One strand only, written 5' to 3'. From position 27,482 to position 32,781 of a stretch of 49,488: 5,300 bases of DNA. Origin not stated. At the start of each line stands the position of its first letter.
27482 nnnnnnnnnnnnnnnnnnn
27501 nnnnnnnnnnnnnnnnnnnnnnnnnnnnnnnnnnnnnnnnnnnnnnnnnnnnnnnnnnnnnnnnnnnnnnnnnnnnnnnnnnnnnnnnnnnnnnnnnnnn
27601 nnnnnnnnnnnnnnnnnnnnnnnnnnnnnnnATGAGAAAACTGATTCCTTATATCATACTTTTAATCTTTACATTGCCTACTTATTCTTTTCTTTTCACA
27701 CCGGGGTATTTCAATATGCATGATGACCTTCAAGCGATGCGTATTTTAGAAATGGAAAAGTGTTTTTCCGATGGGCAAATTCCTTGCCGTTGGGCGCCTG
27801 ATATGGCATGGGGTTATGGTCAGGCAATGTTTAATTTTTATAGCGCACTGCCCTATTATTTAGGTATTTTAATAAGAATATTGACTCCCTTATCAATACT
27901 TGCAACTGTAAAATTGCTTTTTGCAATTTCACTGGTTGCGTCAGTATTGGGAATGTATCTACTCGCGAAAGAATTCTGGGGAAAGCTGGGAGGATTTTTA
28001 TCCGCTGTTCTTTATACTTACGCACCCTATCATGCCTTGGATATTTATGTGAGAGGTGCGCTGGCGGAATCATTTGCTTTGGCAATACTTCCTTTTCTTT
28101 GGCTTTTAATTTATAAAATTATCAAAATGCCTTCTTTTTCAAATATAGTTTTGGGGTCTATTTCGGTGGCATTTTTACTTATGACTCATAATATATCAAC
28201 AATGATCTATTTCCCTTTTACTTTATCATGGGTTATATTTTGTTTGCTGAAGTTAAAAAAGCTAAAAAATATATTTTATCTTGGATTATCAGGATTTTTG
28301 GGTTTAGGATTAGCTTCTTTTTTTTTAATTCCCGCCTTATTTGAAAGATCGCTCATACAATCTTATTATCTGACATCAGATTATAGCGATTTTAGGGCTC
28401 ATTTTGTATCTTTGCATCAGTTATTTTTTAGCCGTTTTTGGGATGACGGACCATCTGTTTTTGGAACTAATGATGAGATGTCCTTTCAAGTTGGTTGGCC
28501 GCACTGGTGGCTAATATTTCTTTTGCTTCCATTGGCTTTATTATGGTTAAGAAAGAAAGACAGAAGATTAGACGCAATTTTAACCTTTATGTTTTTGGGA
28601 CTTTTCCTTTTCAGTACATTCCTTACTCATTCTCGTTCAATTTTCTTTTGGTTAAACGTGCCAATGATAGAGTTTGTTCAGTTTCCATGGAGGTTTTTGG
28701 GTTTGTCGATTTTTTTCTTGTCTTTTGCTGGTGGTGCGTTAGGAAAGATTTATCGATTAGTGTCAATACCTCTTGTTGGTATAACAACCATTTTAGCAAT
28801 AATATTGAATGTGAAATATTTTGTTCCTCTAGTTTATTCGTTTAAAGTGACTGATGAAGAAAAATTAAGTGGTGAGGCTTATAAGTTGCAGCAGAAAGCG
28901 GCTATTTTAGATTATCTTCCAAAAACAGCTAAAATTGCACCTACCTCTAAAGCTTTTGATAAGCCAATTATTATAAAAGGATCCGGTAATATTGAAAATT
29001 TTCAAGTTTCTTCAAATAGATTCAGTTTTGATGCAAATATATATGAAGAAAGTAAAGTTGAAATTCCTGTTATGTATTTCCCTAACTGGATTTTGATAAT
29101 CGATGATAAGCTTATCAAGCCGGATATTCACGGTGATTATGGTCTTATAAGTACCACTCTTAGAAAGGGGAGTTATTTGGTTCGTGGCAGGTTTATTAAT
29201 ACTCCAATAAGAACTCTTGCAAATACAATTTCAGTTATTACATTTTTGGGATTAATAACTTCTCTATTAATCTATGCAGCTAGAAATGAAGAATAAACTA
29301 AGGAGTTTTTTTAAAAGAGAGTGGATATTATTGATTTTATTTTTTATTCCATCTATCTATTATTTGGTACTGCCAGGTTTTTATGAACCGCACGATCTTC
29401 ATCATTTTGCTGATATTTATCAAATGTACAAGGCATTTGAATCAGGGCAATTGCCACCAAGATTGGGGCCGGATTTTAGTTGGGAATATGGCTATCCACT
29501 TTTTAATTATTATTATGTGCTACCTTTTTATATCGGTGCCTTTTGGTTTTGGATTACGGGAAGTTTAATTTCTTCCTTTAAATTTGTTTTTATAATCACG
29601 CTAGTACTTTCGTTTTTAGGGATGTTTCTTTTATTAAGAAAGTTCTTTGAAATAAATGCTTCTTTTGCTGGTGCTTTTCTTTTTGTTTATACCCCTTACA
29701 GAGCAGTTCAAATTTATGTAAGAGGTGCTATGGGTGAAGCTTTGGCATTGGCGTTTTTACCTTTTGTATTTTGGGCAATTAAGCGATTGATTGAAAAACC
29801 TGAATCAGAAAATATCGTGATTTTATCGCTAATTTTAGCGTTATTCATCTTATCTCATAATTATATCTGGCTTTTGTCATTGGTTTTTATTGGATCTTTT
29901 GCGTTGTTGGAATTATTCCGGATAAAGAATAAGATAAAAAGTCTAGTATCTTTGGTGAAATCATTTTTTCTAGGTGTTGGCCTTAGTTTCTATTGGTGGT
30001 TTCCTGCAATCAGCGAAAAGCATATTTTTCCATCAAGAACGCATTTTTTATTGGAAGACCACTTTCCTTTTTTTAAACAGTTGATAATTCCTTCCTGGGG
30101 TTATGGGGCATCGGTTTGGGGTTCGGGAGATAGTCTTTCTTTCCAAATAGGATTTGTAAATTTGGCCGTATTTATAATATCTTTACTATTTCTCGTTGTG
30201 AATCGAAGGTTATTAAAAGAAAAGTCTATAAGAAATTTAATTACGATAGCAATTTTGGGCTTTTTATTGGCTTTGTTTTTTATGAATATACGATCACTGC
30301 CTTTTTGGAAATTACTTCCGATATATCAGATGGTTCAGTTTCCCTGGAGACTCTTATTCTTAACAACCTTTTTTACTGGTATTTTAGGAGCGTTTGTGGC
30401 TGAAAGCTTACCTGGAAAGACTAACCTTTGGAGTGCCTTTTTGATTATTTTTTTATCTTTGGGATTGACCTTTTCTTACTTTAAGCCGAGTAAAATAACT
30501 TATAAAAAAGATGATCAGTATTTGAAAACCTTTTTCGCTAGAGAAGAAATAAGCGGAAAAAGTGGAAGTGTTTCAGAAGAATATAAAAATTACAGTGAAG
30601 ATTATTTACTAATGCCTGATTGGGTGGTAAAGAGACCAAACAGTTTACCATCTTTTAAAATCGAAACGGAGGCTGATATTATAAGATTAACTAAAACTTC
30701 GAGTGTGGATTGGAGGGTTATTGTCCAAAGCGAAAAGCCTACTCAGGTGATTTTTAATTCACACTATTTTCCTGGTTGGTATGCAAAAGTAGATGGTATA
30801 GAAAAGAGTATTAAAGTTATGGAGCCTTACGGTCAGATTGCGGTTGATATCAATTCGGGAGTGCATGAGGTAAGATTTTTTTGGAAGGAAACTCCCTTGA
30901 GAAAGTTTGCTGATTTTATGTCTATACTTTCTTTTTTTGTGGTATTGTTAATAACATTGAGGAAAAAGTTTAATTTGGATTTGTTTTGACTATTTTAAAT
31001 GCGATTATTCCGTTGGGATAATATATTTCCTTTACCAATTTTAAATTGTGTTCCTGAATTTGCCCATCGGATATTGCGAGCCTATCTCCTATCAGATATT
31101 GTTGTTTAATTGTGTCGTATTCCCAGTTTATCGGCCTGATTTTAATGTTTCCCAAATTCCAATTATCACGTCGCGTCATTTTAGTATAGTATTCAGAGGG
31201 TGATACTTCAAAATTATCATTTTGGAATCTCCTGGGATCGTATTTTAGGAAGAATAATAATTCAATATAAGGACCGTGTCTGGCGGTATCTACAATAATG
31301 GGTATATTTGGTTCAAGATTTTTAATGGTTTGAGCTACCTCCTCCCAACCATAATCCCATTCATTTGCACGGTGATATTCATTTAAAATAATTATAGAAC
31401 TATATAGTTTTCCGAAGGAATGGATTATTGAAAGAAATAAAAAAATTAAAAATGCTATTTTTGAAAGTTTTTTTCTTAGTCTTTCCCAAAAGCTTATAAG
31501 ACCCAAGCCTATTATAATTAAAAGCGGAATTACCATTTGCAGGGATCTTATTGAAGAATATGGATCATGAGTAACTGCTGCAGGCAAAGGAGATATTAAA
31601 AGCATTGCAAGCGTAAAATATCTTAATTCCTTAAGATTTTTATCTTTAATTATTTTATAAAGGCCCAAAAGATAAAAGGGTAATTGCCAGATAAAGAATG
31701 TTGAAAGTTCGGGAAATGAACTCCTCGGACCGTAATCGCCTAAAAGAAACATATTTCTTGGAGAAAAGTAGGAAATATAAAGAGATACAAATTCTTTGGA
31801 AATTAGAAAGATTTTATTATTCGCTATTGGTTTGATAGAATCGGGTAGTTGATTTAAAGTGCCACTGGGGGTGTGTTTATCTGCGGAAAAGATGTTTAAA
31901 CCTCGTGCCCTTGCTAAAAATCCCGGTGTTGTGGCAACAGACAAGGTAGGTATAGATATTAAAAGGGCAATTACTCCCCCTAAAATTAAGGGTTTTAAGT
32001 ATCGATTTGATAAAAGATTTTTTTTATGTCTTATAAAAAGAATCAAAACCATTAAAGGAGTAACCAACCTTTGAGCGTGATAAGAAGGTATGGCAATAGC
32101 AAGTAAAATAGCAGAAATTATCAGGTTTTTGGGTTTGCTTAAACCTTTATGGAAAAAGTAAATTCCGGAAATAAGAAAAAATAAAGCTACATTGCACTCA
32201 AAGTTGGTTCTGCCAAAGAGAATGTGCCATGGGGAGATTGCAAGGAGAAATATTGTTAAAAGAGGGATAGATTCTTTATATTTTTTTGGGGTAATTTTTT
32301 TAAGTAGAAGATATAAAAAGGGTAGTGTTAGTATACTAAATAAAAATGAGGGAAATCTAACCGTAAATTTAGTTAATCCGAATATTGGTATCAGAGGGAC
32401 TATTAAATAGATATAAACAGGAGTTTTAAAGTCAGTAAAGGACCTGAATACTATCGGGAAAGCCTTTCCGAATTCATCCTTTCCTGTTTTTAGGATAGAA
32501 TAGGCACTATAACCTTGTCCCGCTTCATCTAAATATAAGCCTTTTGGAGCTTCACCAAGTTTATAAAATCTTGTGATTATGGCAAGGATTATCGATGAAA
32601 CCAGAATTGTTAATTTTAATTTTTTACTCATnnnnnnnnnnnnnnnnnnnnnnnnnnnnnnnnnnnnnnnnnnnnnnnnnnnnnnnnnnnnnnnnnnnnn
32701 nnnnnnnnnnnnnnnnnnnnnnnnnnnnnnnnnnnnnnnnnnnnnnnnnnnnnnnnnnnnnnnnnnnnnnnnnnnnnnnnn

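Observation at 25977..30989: Triple tandem array of uncharacterised PTPS_related-type membrane proteins behind a Dpm1-like GT2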

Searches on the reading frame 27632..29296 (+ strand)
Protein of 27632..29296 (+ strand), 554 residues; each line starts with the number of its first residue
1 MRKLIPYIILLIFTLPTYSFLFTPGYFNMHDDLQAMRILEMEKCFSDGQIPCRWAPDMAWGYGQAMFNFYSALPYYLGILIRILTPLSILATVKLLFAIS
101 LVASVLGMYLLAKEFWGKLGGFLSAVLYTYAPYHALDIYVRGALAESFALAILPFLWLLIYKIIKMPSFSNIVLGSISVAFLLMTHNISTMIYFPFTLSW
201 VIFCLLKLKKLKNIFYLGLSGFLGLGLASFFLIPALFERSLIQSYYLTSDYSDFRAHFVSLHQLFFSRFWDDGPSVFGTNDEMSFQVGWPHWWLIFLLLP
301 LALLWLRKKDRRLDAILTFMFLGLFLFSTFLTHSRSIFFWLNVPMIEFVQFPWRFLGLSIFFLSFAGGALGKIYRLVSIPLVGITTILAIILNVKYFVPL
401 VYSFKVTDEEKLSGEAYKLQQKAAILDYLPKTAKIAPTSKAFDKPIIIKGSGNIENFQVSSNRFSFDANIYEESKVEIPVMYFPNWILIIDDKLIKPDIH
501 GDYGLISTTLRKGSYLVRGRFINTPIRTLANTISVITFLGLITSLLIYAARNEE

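Call 3: search_protein_families(library=pfam, proteins=[window:27632-29296:+], max_evalue=0.01)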
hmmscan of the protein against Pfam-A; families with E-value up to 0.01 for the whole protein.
window:27632-29296:+ (554 aa): 1 family
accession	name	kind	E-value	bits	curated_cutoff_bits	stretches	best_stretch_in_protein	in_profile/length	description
PF10131.15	PTPS_related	-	3.5e-07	29.5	26.4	1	67-239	1-170/621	6-pyruvoyl-tetrahydropterin synthase related domain; membrane protein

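Call 4: search_protein_families(library=ncbifam, proteins=[window:27632-29296:+], max_evalue=0.01)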
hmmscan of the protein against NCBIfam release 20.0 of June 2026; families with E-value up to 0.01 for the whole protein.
window:27632-29296:+ (554 aa): 0 families

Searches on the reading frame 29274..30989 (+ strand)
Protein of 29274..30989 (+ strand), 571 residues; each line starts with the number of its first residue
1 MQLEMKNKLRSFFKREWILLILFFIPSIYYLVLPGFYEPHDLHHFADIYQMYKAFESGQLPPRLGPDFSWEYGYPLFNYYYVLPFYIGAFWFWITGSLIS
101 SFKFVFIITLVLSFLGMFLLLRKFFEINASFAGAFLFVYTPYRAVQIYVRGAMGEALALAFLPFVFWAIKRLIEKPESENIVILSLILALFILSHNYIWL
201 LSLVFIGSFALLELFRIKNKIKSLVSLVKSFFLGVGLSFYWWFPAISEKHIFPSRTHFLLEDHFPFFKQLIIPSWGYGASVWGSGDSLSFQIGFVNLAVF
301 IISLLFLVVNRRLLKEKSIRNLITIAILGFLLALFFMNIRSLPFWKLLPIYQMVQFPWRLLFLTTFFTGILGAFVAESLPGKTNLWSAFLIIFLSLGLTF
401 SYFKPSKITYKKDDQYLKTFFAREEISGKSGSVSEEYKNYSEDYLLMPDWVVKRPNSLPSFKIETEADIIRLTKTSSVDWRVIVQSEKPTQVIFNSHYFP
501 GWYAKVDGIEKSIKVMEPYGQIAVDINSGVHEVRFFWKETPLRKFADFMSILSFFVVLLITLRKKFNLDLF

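Call 3: search_protein_families(library=pfam, proteins=[window:29274-30989:+], max_evalue=0.01)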
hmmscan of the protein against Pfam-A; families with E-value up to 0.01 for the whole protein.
window:29274-30989:+ (571 aa): 2 families
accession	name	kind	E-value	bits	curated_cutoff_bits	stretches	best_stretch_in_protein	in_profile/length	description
PF10131.15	PTPS_related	-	3.2e-16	59.4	26.4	1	77-420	1-324/621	6-pyruvoyl-tetrahydropterin synthase related domain; membrane protein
PF13231.12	PMT_2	-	0.00077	20.1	26.1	1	84-228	6-149/160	Dolichyl-phosphate-mannose-protein mannosyltransferase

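Call 4: search_protein_families(library=ncbifam, proteins=[window:29274-30989:+], max_evalue=0.01)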
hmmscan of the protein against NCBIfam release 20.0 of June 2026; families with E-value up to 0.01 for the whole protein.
window:29274-30989:+ (571 aa): 0 families

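Call 10: search_solved_structures(query=window:29274-30986:+, max_evalue=10, show_alignments=2)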
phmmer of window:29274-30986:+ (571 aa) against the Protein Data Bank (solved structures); distinct sequences matched with E-value up to 10: 1.
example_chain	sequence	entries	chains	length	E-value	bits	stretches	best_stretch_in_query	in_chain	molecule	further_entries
4fl4_A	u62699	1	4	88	0.074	15.1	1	427-483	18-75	Glycoside hydrolase family 9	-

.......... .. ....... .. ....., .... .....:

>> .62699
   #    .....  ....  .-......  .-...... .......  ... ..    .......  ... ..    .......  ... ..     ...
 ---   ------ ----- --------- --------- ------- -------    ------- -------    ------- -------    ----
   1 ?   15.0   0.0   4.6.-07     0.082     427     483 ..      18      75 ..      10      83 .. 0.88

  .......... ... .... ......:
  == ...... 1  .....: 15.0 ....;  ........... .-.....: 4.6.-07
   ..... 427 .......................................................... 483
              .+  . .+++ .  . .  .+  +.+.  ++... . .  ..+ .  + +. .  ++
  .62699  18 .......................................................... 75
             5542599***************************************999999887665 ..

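Call 33: find_homologous_proteins(query=window:29274-30986:+, max_evalue=0.001)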
Query window:29274-30986:+ (571 aa): 568 proteins with E <= 0.001 among 8000 candidates; the best 120 are listed.
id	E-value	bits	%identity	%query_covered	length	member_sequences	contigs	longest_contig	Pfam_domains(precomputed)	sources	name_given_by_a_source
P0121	0.0e+0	1263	100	100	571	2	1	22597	PF10131.16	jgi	-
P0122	1.7e-254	864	68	94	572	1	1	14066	PF10131.16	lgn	-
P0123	5.7e-249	846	65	99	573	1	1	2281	PF10131.16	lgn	-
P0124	1.2e-184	634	54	94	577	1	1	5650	PF10131.16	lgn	-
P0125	1.4e-184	633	52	95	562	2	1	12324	PF10131.16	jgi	-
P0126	1.2e-183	630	55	93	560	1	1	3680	PF10131.16,PF09586.17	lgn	-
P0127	6.1e-183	628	53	96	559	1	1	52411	PF10131.16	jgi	jgi:hypothetical protein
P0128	3.4e-182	626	52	96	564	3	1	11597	PF10131.16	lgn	-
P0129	1.1e-181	624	52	98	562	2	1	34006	PF10131.16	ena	-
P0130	1.3e-181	624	55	96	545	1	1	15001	PF10131.16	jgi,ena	-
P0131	3.8e-181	622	55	93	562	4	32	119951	PF10131.16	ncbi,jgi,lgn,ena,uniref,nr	ncbi:MAG: hypothetical protein UT19_C0004G0019 [Candidatus Woesebacteria bacterium GW2011_GWB1_39_10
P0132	7.4e-181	621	53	95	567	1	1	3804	PF10131.16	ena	-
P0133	1.2e-180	620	50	96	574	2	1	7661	PF10131.16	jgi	jgi:hypothetical protein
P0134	1.7e-180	620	54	97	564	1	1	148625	PF10131.16,PF09586.17,PF13231.13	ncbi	-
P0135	6.7e-180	618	52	93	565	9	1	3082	PF10131.16,PF09586.17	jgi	jgi:hypothetical protein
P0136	9.5e-180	617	53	95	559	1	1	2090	PF10131.16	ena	-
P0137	2.3e-179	616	52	95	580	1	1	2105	PF10131.16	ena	-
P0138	3.6e-179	616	54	94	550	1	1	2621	PF10131.16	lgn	-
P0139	8.8e-179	614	50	98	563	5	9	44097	PF10131.16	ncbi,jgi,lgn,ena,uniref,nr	ncbi:hypothetical protein A2V56_00815 [Candidatus Woesebacteria bacterium RBG_19FT_COMBO_42_9]|unire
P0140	1.1e-178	614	50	98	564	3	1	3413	PF10131.16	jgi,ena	-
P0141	1.6e-178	613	54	96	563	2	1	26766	PF10131.16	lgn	-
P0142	2.1e-178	613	54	92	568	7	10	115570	PF10131.16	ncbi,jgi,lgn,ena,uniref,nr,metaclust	ncbi:MAG: hypothetical protein UT24_C0013G0009 [Candidatus Woesebacteria bacterium GW2011_GWB1_39_12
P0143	6.5e-178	611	52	95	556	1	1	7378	PF10131.16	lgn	-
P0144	2.4e-177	610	50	97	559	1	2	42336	PF10131.16,PF13231.13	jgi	jgi:hypothetical protein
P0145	1.8e-176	607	49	97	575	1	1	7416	PF10131.16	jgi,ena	-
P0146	2.7e-176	606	50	97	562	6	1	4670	PF10131.16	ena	-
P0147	3.9e-176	606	50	97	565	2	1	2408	PF10131.16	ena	-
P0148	5.0e-176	605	50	97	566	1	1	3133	PF10131.16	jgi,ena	-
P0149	9.0e-176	604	49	98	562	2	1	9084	PF10131.16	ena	-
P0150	1.2e-175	604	54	93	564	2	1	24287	PF10131.16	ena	-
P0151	1.5e-175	604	51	98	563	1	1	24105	PF10131.16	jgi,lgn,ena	-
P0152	1.8e-175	603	52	96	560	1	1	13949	PF10131.16,PF13231.13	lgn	-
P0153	3.4e-175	602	50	99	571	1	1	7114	PF10131.16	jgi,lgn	-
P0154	3.5e-175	602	50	95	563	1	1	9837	PF10131.16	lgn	-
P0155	8.6e-175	601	52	97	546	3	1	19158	PF10131.16,PF13231.13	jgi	-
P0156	1.0e-174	601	51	97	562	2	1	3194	PF10131.16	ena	-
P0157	1.8e-174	600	51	91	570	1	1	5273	PF10131.16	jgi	jgi:hypothetical protein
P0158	5.8e-174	598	50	97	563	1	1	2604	PF10131.16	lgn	-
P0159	5.8e-174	598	49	95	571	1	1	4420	PF10131.16,PF13231.13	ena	-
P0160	6.1e-174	598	50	98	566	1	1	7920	PF10131.16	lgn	-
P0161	1.2e-173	597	51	96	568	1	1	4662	PF10131.16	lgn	-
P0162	1.2e-173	597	50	92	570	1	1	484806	PF10131.16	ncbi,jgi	-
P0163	1.4e-173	597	52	96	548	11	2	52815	PF10131.16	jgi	-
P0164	4.8e-173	595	53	93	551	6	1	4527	PF10131.16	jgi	jgi:hypothetical protein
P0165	5.0e-173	595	51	97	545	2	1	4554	PF10131.16,PF13231.13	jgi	-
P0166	1.4e-172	594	51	97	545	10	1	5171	PF10131.16,PF13231.13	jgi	-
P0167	2.4e-172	593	51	97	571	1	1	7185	PF10131.16,PF13231.13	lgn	-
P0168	3.0e-172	593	49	98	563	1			PF10131.16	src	-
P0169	4.1e-172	592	50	97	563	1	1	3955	PF10131.16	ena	-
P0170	6.3e-172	592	50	94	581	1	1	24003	PF10131.16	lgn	-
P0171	7.0e-172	591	51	92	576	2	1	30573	PF10131.16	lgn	-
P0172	7.7e-172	591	51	94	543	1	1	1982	PF10131.16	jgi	jgi:hypothetical protein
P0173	2.2e-171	590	52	93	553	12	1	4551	PF10131.16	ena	-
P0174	4.1e-171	589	50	97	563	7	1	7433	PF10131.16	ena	-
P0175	5.3e-171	589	50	97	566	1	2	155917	PF10131.16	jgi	jgi:hypothetical protein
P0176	1.2e-170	587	49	98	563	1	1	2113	PF10131.16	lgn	-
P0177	1.3e-170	587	53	93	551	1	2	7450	PF10131.16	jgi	-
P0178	1.7e-170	587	51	95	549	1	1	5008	PF10131.16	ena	-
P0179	3.4e-170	586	50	94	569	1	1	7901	PF10131.16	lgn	-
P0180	4.1e-170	586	50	95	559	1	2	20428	PF10131.16,PF09586.17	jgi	jgi:hypothetical protein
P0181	2.9e-169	583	51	95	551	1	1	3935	PF10131.16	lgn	-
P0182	3.2e-169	583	50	95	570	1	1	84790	PF10131.16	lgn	-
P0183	3.8e-169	582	51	93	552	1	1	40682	PF10131.16,PF09586.17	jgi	-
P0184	2.3e-168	580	50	91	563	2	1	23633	PF10131.16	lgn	-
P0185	2.8e-168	580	51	97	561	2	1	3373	PF10131.16,PF13231.13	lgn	-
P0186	4.2e-168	579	50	95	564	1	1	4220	PF10131.16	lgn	-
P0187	6.1e-168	578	51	94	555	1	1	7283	PF10131.16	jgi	-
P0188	6.4e-168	578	51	92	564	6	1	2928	PF10131.16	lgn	-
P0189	9.1e-168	578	51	93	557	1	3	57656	PF10131.16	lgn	-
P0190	1.2e-167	578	48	95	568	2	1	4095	PF10131.16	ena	-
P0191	1.4e-167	577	49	96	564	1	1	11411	PF10131.16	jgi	jgi:hypothetical protein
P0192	2.4e-167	576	50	95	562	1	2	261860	PF10131.16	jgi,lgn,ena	jgi:hypothetical protein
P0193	4.1e-167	576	52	95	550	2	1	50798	PF10131.16,PF13231.13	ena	-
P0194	4.2e-167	576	49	97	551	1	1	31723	PF10131.16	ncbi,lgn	ncbi:hypothetical protein BH10PAT1_BH10PAT1_1560 [soil metagenome]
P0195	4.6e-167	576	51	94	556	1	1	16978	PF10131.16,PF13231.13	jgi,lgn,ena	-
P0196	1.0e-166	574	52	94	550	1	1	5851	PF10131.16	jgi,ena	-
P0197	5.6e-166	572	47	98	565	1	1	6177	PF10131.16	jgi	-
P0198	5.8e-165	569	49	95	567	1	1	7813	PF10131.16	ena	-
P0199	7.8e-165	568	48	98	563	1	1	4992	PF10131.16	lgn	-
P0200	3.2e-164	566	48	94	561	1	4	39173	PF10131.16,PF13231.13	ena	-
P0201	3.5e-164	566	51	92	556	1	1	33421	PF10131.16,PF13231.13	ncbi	-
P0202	5.4e-164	565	50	95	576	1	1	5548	PF10131.16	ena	-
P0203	7.2e-164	565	49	95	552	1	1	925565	PF10131.16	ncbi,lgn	-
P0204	8.5e-164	565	48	95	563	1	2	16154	PF10131.16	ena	-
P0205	9.1e-164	565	47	96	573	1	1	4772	PF10131.16,PF13231.13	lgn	-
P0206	1.4e-163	564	48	95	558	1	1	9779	PF10131.16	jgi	jgi:hypothetical protein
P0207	1.6e-163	564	50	95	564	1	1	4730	PF10131.16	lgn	-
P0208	2.2e-163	563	50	98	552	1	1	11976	PF10131.16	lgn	-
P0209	2.5e-163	563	48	97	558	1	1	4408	PF10131.16,PF13231.13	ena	-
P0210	4.0e-163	563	48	93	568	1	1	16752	PF10131.16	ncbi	-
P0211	7.6e-163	562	48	98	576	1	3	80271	PF10131.16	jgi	-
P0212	8.5e-163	561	47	98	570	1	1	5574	PF10131.16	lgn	-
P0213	9.4e-163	561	47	97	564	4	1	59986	PF10131.16,PF13231.13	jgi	jgi:hypothetical protein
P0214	9.7e-163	561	49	96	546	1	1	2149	PF10131.16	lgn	-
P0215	1.4e-162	561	50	97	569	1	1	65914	PF10131.16,PF13231.13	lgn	-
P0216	1.5e-162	561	50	98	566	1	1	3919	PF10131.16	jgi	-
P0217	1.9e-162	560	52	94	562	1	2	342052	PF10131.16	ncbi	-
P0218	2.4e-162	560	51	95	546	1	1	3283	PF10131.16,PF13231.13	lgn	-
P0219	2.4e-162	560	49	96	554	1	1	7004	PF10131.16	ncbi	-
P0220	3.0e-162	560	49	97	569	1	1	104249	PF10131.16,PF13231.13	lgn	-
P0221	3.4e-162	560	47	96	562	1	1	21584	PF10131.16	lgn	-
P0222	5.9e-162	559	47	95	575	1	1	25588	PF10131.16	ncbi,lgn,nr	ncbi:hypothetical protein JXA63_01865 [Candidatus Woesebacteria bacterium]|nr:hypothetical protein [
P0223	6.3e-162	559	49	95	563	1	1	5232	PF10131.16,PF13231.13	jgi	-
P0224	2.2e-161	557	49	96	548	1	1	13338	PF10131.16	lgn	-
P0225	9.2e-161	555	48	96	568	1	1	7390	PF10131.16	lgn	-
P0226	1.8e-160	554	48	95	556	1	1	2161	PF10131.16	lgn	-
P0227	3.1e-160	553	49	94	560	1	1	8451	PF10131.16,PF13231.13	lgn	-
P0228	1.5e-159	551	49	97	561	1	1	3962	PF10131.16,PF13231.13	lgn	-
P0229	1.8e-159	551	48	96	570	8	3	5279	PF10131.16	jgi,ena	-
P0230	5.1e-159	549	47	96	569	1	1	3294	PF10131.16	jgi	-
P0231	4.1e-158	546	47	98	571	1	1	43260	PF10131.16,PF13231.13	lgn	-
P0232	4.2e-158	546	49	96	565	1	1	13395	PF10131.16,PF13231.13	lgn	-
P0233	8.1e-158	545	49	97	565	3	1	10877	PF10131.16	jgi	-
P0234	4.2e-157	543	47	95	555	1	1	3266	PF10131.16,PF13231.13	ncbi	-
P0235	5.3e-157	542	48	95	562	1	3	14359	PF10131.16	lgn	-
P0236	2.2e-156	540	48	93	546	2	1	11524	PF10131.16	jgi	-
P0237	2.0e-155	537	46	99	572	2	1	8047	PF10131.16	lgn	-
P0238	4.1e-155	536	49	93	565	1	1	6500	PF10131.16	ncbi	-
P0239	4.3e-155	536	47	95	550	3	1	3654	PF10131.16,PF13231.13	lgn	-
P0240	5.2e-155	536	47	95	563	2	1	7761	PF10131.16,PF13231.13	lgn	-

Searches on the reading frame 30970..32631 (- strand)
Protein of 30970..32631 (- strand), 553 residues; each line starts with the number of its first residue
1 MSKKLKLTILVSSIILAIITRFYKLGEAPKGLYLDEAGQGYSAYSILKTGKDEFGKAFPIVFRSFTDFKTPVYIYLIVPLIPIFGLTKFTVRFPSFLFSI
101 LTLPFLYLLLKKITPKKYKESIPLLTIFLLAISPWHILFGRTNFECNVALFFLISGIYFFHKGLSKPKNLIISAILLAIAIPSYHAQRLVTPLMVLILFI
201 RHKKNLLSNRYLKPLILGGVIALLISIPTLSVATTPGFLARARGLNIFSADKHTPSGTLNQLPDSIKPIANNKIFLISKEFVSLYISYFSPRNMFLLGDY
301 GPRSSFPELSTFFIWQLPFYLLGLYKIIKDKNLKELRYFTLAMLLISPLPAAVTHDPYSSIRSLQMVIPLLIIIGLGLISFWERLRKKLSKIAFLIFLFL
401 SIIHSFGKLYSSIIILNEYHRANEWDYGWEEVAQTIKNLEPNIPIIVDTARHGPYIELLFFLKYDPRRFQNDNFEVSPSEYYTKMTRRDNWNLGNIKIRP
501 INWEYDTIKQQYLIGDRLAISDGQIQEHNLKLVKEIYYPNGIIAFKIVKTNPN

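Call 3: search_protein_families(library=pfam, proteins=[window:30970-32631:-], max_evalue=0.01)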
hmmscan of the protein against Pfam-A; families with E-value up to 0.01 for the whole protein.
window:30970-32631:- (553 aa): 1 family
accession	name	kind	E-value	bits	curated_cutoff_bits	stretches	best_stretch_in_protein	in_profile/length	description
PF13231.12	PMT_2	-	4.7e-12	46.9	26.1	1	69-230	2-158/160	Dolichyl-phosphate-mannose-protein mannosyltransferase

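Call 4: search_protein_families(library=ncbifam, proteins=[window:30970-32631:-], max_evalue=0.01)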
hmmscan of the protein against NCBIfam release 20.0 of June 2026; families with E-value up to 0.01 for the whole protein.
window:30970-32631:- (553 aa): 0 families
